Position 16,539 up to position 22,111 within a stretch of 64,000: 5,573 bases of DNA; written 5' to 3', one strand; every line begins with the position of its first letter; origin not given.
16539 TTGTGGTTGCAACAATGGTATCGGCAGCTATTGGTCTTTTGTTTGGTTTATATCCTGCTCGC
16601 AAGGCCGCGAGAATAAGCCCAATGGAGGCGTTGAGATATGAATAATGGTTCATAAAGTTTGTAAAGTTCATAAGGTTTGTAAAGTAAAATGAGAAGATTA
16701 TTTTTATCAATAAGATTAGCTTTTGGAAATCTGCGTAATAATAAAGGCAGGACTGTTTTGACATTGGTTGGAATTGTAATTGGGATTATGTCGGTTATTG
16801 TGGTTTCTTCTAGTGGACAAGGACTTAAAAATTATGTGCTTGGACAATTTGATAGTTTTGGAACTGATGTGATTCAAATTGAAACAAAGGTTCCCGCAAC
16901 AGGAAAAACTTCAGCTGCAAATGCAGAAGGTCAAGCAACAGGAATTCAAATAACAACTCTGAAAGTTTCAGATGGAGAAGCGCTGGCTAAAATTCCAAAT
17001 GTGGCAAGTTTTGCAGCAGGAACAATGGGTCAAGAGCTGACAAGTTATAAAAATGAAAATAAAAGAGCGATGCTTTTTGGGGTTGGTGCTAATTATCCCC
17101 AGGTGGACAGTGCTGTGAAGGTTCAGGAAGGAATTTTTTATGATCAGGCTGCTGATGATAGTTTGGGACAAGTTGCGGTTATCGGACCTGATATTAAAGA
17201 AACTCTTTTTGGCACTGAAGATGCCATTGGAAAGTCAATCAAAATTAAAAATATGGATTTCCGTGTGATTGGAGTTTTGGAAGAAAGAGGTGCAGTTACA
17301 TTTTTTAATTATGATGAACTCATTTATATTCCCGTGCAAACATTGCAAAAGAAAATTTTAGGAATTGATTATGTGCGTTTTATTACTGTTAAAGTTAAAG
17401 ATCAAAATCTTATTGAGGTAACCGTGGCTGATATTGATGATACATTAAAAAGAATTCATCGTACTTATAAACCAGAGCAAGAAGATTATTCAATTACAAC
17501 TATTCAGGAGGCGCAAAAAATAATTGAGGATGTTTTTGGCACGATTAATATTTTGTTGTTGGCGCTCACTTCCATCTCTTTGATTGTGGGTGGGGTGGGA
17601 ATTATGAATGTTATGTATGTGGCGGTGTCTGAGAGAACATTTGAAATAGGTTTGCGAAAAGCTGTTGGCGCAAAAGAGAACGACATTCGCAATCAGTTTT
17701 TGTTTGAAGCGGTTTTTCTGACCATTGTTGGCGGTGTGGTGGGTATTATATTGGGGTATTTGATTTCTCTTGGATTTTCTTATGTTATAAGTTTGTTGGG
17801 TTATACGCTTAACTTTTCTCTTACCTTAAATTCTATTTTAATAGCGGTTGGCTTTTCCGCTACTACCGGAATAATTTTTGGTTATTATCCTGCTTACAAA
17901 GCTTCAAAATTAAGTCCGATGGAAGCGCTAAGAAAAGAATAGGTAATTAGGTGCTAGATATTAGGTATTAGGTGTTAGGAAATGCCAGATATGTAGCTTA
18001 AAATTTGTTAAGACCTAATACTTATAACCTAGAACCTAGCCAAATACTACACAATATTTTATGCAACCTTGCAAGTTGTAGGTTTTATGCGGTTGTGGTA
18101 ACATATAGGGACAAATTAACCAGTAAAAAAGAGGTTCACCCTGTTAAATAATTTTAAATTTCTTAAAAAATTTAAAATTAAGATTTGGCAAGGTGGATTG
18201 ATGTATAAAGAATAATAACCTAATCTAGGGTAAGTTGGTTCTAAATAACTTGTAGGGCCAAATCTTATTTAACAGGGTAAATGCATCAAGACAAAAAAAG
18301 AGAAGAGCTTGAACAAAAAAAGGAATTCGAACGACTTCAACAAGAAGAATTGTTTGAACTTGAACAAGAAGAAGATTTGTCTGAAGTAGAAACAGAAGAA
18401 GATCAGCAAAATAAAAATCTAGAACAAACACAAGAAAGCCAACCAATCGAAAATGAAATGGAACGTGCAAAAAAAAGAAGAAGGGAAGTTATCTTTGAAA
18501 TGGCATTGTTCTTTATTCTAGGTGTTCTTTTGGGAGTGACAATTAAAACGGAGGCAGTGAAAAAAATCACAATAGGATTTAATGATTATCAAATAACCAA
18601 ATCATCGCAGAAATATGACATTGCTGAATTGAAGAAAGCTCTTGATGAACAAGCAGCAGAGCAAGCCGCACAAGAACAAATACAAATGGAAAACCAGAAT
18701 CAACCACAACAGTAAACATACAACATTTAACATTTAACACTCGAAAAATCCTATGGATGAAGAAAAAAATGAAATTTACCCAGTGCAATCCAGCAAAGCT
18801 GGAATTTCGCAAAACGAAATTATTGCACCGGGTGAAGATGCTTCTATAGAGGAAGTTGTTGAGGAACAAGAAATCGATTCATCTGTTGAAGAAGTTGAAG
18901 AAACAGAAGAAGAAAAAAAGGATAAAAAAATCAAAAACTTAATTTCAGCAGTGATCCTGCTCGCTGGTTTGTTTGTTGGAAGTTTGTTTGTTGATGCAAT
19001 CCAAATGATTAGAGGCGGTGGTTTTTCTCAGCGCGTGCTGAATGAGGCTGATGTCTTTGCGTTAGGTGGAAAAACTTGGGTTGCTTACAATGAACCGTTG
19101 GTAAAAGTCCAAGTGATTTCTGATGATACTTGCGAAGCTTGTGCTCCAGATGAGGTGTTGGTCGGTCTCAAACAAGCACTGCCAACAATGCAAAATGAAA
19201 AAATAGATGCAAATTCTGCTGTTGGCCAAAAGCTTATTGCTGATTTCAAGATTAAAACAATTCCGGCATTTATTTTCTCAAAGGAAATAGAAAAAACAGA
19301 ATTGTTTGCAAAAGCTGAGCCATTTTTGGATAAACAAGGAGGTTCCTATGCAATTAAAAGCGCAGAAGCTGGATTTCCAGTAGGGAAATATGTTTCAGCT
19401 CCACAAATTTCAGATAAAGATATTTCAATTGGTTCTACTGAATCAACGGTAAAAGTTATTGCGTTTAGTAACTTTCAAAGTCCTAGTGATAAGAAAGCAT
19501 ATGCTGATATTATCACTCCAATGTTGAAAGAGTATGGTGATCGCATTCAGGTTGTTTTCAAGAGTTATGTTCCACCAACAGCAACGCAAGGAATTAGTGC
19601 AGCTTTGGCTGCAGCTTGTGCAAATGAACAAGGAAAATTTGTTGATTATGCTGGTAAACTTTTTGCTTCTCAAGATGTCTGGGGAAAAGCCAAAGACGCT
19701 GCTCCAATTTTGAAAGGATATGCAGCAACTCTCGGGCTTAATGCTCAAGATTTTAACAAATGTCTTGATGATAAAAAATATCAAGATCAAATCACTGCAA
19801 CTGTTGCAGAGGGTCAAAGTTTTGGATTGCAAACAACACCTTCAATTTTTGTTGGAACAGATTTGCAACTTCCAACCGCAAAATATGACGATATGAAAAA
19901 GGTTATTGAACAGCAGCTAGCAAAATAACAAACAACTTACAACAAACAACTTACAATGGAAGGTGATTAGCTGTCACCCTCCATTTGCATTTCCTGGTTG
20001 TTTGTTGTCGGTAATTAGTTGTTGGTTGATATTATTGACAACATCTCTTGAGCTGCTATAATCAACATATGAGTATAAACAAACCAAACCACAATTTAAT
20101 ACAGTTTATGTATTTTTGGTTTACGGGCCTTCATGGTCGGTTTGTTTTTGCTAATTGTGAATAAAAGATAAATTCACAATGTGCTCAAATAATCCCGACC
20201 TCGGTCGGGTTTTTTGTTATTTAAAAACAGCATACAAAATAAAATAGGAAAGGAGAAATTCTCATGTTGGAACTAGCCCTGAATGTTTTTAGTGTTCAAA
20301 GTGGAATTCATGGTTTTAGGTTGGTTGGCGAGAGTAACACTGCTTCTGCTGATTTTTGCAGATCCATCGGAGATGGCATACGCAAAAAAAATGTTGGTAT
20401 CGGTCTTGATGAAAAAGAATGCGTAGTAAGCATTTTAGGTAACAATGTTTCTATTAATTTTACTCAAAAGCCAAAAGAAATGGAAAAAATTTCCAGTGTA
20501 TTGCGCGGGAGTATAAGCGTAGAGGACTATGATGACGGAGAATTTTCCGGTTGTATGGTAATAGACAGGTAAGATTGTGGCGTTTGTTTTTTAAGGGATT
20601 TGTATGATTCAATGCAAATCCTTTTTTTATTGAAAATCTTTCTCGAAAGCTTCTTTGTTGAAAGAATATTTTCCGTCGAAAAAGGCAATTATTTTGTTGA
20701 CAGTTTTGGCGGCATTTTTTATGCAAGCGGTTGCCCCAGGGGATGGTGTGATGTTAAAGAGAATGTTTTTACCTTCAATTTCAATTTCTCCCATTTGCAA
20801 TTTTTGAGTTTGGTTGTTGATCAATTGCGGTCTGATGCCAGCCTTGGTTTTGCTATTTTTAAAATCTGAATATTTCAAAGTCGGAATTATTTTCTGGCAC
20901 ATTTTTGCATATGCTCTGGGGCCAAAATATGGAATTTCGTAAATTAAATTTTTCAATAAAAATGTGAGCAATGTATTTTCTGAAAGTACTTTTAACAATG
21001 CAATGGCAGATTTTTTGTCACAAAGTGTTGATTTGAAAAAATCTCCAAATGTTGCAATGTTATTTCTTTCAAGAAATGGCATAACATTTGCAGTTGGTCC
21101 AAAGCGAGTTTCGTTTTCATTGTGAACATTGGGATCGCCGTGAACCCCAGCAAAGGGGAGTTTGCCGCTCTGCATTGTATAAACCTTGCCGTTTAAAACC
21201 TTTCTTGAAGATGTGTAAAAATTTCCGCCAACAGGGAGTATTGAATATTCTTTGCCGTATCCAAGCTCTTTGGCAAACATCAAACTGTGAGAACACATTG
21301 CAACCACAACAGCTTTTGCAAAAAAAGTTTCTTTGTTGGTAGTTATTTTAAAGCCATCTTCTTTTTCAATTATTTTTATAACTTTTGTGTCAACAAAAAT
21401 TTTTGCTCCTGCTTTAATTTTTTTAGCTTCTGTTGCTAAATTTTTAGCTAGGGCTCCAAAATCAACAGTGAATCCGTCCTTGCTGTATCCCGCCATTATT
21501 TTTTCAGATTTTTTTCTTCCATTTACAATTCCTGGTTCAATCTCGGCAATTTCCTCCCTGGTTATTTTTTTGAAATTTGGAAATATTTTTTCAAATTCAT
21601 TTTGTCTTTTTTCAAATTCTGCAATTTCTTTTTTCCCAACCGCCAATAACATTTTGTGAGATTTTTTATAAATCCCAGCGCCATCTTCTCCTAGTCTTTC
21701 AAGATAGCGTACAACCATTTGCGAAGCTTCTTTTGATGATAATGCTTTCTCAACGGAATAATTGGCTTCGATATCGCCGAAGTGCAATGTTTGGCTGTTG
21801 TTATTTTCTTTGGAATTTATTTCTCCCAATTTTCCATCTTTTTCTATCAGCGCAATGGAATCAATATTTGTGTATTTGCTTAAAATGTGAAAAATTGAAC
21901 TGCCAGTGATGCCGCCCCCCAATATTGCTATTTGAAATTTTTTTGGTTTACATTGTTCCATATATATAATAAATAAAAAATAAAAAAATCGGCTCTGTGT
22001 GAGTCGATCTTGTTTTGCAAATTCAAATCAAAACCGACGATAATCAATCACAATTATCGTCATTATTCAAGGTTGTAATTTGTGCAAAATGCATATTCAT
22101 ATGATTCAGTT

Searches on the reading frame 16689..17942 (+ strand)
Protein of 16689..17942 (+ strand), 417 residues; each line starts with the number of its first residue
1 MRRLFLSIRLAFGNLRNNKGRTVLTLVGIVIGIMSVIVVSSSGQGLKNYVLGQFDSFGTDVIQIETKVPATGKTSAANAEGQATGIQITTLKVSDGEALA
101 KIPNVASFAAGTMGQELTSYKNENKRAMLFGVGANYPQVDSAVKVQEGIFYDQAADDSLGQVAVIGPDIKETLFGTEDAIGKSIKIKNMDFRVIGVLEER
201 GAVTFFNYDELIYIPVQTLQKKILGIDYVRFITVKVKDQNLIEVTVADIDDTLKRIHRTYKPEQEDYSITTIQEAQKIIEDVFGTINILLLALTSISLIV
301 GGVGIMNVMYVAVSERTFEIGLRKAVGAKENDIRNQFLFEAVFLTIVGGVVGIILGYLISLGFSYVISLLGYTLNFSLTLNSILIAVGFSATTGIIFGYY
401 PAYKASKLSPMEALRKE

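Call 67: search_protein_families(library=pfam, max_evalue=0.00001, proteins=[window:16689-17942:+])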
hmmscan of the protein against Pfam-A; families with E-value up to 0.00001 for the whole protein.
window:16689-17942:+ (417 aa): 2 families
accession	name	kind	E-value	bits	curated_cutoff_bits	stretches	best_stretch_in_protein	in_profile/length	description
PF12704.14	MacB_PCD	-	1.3e-37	130.5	27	1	22-250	1-205/207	MacB-like periplasmic core domain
PF02687.27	FtsX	-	5.3e-20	72.1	25.5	1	294-410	4-120/120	FtsX-like permease C-terminal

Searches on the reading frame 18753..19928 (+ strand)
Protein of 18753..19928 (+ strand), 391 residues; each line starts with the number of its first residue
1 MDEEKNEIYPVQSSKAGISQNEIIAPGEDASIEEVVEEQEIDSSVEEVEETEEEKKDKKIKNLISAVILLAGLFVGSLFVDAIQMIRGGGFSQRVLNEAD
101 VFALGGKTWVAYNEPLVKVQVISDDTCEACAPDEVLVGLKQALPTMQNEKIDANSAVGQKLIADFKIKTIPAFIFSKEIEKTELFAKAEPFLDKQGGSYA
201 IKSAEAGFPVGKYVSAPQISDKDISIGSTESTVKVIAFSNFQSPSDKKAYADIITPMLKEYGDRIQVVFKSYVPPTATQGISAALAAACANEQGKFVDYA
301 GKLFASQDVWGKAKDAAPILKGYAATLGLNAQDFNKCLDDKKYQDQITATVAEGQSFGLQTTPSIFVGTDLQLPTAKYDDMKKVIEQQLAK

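Call 67: search_protein_families(library=pfam, max_evalue=0.00001, proteins=[window:18753-19928:+])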
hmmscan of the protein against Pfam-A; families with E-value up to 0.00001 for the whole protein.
window:18753-19928:+ (391 aa): 2 families
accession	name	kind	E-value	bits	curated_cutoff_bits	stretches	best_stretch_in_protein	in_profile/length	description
PF13462.12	Thioredoxin_4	-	3e-20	73.5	23.2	1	221-386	3-164/165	Thioredoxin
PF01323.26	DSBA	-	2.3e-06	28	25.6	1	258-383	64-188/191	DSBA-like thioredoxin domain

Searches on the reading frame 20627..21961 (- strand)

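Call 67: search_protein_families(library=pfam, max_evalue=0.00001, proteins=[window:20627-21961:-])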
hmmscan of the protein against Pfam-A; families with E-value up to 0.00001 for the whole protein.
window:20627-21961:- (444 aa): 2 families
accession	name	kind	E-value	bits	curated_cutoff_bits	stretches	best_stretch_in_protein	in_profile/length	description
PF06039.21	Mqo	-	4.7e-25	88.5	27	1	8-423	2-443/489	Malate:quinone oxidoreductase (Mqo)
PF01266.30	DAO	-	6.9e-22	78.9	27.9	1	11-298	2-273/353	FAD dependent oxidoreductase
